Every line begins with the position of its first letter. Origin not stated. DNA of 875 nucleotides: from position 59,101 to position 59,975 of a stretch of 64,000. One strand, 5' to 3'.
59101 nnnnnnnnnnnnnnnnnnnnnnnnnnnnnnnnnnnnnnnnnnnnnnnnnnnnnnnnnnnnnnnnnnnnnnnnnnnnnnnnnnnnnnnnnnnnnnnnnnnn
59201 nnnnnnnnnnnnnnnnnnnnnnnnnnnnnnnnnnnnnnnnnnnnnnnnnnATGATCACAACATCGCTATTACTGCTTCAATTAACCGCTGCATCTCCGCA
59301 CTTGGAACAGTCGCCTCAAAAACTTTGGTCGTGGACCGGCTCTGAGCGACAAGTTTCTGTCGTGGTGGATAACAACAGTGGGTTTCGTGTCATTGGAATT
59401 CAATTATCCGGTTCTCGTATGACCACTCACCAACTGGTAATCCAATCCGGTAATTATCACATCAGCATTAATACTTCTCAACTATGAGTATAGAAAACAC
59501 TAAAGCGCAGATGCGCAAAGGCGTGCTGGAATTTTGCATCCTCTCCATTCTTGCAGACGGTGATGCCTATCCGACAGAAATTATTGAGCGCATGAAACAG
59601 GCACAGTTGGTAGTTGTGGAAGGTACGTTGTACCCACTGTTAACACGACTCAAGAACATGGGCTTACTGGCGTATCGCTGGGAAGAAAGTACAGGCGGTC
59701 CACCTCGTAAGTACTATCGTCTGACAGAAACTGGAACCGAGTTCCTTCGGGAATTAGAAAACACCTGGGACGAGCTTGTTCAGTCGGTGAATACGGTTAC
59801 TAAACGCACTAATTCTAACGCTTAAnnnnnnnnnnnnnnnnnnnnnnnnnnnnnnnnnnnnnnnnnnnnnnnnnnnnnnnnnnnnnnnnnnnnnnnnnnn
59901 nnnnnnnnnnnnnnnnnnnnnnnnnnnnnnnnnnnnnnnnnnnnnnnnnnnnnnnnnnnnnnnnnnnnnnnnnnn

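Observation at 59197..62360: Three copies of an ECF-sigma-type promoter module, each followed by terminator-like hairpins (candidate sigma-dependent sRNAs or leaders)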

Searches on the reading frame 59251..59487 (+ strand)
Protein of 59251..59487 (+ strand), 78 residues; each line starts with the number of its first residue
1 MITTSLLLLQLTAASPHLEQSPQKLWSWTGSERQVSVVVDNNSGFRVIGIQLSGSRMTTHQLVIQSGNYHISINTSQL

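Call 13: search_protein_families(library=pfam, proteins=[window:59251-59487:+], max_evalue=0.01)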
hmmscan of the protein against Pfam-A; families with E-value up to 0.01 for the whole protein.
window:59251-59487:+ (78 aa): 0 families

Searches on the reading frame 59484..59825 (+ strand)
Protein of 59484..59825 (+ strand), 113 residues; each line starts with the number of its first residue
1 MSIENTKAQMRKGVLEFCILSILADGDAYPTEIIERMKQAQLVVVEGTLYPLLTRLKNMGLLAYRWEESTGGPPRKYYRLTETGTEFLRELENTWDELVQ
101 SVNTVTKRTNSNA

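Call 13: search_protein_families(library=pfam, proteins=[window:59484-59825:+], max_evalue=0.01)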
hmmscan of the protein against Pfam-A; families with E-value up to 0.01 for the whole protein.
window:59484-59825:+ (113 aa): 2 families
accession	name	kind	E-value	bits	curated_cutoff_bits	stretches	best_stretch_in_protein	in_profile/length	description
PF03551.20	PadR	-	7.3e-19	68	27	1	19-90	1-75/75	Transcriptional regulator PadR-like family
PF14947.12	HTH_45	-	0.0096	16.4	25.5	0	19-94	11-72/77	Winged helix-turn-helix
